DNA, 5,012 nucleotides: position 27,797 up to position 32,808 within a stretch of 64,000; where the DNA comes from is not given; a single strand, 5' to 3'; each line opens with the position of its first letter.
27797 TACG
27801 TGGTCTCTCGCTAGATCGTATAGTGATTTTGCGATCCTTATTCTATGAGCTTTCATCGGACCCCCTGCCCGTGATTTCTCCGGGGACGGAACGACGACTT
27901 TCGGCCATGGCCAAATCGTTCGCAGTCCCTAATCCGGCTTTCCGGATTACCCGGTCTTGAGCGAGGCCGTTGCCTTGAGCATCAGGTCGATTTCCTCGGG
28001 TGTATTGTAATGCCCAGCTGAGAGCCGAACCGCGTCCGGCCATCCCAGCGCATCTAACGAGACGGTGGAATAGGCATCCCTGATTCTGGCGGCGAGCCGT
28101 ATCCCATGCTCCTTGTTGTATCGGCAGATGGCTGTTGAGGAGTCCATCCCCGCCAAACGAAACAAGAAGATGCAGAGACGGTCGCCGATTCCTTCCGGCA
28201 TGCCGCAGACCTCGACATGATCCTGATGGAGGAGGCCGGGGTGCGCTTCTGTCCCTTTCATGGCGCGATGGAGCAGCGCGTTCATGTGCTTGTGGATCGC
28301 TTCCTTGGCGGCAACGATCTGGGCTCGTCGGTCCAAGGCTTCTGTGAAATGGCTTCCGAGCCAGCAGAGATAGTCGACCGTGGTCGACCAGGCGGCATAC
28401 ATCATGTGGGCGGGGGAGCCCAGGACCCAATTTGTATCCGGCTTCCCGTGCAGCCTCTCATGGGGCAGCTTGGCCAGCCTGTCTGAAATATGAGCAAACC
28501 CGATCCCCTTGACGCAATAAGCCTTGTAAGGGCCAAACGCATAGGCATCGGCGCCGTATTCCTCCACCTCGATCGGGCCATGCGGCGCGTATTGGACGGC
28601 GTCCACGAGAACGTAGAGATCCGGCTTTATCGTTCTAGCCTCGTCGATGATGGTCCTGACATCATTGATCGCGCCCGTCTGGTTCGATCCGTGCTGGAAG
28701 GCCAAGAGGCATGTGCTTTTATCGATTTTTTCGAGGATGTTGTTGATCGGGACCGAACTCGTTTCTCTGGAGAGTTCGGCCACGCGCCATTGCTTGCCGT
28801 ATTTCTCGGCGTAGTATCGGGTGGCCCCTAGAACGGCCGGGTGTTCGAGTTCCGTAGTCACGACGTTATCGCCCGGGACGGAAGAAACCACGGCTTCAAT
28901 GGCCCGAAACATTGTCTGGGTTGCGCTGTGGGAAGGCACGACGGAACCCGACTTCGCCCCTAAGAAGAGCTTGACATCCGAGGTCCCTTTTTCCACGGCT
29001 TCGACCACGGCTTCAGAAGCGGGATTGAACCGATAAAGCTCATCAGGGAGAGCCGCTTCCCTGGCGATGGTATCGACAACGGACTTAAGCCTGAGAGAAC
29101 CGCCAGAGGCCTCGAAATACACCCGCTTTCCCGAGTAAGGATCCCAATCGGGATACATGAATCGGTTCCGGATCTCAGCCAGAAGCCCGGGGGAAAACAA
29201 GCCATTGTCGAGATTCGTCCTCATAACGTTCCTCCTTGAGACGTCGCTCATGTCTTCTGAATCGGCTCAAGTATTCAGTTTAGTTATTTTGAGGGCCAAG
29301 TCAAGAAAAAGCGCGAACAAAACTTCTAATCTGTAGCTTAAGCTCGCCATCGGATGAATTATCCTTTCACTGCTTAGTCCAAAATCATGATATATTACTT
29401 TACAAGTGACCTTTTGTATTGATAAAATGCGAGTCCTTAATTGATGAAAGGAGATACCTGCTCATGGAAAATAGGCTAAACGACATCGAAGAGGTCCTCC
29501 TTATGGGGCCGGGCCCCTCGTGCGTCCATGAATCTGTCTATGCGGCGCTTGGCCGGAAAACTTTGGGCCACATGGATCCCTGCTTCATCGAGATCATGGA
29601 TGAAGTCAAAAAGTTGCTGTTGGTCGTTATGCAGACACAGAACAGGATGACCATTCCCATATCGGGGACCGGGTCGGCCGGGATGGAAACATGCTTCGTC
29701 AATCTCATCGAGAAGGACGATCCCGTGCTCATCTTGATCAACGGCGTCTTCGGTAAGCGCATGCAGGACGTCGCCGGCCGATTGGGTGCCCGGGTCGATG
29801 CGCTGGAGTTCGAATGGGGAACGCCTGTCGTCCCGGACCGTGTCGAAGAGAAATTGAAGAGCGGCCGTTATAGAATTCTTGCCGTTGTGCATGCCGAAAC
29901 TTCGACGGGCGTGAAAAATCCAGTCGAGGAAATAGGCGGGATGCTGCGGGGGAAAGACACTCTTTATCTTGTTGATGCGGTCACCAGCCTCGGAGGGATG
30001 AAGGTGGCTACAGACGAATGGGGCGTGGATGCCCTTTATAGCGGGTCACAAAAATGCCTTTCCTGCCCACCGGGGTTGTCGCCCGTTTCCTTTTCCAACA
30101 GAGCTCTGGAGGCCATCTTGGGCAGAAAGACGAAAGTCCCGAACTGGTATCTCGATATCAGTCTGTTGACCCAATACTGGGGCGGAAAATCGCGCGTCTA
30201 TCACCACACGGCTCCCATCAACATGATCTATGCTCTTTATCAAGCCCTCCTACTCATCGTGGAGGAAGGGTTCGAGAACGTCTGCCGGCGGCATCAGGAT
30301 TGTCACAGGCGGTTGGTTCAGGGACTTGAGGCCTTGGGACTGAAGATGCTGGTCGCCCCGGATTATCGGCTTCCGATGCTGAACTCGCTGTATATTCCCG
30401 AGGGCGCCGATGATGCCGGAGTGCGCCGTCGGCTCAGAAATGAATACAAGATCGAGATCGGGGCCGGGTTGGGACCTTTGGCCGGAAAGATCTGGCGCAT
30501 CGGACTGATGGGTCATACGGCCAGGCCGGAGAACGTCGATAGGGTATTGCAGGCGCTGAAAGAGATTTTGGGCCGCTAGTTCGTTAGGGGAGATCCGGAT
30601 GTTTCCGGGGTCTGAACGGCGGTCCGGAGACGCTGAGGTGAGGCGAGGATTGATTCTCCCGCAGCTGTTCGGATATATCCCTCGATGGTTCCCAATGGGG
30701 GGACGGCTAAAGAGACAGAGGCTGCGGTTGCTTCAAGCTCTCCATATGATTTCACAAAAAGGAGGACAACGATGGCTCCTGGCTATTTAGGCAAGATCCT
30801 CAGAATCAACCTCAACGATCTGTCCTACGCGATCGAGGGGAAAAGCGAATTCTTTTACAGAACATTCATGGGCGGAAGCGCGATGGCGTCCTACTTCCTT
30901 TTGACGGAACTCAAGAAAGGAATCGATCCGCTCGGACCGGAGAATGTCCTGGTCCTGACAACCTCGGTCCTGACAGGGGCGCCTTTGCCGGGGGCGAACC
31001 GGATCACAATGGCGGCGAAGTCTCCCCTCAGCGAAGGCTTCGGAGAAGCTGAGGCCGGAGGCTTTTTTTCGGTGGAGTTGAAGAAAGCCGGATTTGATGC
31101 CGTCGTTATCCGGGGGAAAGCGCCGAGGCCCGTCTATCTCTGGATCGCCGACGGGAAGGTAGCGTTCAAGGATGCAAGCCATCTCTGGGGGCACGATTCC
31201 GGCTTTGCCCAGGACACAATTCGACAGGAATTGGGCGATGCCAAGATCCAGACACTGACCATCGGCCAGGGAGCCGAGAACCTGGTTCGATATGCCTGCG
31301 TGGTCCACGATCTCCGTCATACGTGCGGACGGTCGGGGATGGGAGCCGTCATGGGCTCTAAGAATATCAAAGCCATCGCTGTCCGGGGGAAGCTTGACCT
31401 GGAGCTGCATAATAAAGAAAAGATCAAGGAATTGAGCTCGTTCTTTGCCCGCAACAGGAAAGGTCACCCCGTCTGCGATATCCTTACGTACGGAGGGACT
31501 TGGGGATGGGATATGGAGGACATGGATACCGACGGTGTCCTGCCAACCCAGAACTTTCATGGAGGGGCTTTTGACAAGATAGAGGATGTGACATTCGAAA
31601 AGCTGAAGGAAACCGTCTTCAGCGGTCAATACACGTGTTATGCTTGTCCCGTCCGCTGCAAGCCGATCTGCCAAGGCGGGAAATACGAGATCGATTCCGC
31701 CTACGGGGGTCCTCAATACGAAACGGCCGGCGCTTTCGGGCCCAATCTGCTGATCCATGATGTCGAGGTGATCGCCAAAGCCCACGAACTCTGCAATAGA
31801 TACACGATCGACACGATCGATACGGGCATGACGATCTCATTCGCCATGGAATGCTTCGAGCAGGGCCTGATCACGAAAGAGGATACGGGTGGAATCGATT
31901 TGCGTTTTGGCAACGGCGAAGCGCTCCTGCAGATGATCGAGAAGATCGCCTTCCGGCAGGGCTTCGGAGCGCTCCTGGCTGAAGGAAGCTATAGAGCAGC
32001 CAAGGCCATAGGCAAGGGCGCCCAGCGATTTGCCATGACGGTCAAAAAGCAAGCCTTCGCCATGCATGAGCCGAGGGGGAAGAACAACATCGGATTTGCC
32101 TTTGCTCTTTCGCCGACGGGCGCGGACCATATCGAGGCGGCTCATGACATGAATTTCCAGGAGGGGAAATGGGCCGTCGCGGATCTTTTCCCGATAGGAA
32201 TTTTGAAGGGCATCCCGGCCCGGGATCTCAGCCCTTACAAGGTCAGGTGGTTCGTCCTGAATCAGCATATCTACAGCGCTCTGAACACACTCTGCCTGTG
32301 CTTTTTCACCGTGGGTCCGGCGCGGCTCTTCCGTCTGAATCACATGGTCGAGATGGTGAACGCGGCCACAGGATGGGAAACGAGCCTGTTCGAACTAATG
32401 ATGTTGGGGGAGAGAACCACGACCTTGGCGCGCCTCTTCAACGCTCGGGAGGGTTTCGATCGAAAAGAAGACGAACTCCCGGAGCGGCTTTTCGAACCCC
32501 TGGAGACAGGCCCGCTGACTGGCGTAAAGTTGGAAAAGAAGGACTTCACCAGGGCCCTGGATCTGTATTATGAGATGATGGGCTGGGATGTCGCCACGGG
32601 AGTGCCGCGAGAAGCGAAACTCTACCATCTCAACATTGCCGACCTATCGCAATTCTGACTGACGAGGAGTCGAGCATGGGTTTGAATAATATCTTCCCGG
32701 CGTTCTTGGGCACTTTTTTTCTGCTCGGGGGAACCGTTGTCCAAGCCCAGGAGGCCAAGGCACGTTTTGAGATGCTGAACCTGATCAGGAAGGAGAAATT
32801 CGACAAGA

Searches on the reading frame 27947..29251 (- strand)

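Call 19: search_protein_families(library=pfam, proteins=[window:27947-29251:-], max_evalue=0.001)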
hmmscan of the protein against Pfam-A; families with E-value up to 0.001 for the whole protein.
window:27947-29251:- (434 aa): 1 family
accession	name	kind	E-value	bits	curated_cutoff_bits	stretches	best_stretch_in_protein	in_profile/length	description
PF00266.25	Aminotran_5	-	3.5e-33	115.5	21.5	1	44-423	1-370/371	Aminotransferase class-V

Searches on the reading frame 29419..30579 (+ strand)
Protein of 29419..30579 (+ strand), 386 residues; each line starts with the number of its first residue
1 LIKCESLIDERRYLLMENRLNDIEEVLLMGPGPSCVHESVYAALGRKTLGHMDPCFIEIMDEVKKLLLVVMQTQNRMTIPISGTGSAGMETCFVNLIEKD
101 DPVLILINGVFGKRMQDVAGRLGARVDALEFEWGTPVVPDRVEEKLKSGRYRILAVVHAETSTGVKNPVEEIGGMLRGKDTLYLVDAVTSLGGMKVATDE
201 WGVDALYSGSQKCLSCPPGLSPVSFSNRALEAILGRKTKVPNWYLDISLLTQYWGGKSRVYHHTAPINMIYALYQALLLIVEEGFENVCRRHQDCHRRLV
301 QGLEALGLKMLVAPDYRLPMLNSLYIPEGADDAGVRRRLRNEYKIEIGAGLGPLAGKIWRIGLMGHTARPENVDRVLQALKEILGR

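Call 19: search_protein_families(library=pfam, proteins=[window:29419-30579:+], max_evalue=0.001)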
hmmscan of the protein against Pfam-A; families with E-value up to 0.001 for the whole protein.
window:29419-30579:+ (386 aa): 1 family
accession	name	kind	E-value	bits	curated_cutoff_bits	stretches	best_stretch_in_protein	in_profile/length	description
PF00266.25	Aminotran_5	-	3.6e-28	99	21.5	1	41-350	26-338/371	Aminotransferase class-V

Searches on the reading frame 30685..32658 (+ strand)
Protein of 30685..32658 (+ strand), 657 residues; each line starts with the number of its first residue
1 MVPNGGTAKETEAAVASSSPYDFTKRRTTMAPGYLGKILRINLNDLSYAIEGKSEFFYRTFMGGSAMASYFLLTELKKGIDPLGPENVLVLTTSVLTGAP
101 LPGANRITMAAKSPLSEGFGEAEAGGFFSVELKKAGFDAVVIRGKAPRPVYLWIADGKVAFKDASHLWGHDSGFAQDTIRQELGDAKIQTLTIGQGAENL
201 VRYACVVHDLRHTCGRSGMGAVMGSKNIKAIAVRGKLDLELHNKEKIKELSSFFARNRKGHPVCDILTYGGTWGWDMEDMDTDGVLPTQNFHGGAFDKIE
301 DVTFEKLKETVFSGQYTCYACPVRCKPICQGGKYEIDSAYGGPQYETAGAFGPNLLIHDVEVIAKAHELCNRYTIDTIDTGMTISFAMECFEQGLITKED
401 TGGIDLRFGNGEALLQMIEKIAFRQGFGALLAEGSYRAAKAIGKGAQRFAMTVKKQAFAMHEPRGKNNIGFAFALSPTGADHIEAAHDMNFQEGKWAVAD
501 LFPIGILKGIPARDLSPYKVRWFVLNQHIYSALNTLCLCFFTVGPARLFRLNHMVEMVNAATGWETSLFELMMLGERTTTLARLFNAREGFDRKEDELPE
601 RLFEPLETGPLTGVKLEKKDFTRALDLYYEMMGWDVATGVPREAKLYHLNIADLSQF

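Call 19: search_protein_families(library=pfam, proteins=[window:30685-32658:+], max_evalue=0.001)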
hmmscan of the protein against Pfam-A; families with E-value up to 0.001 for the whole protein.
window:30685-32658:+ (657 aa): 2 families
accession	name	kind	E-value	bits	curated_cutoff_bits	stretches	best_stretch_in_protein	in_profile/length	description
PF01314.23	AFOR_C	-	1.7e-117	393.3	27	1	258-651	10-385/385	Aldehyde ferredoxin oxidoreductase, domains 2 & 3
PF02730.20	AFOR_N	-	5.4e-71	238.9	29.8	1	36-235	1-198/199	Aldehyde ferredoxin oxidoreductase, N-terminal domain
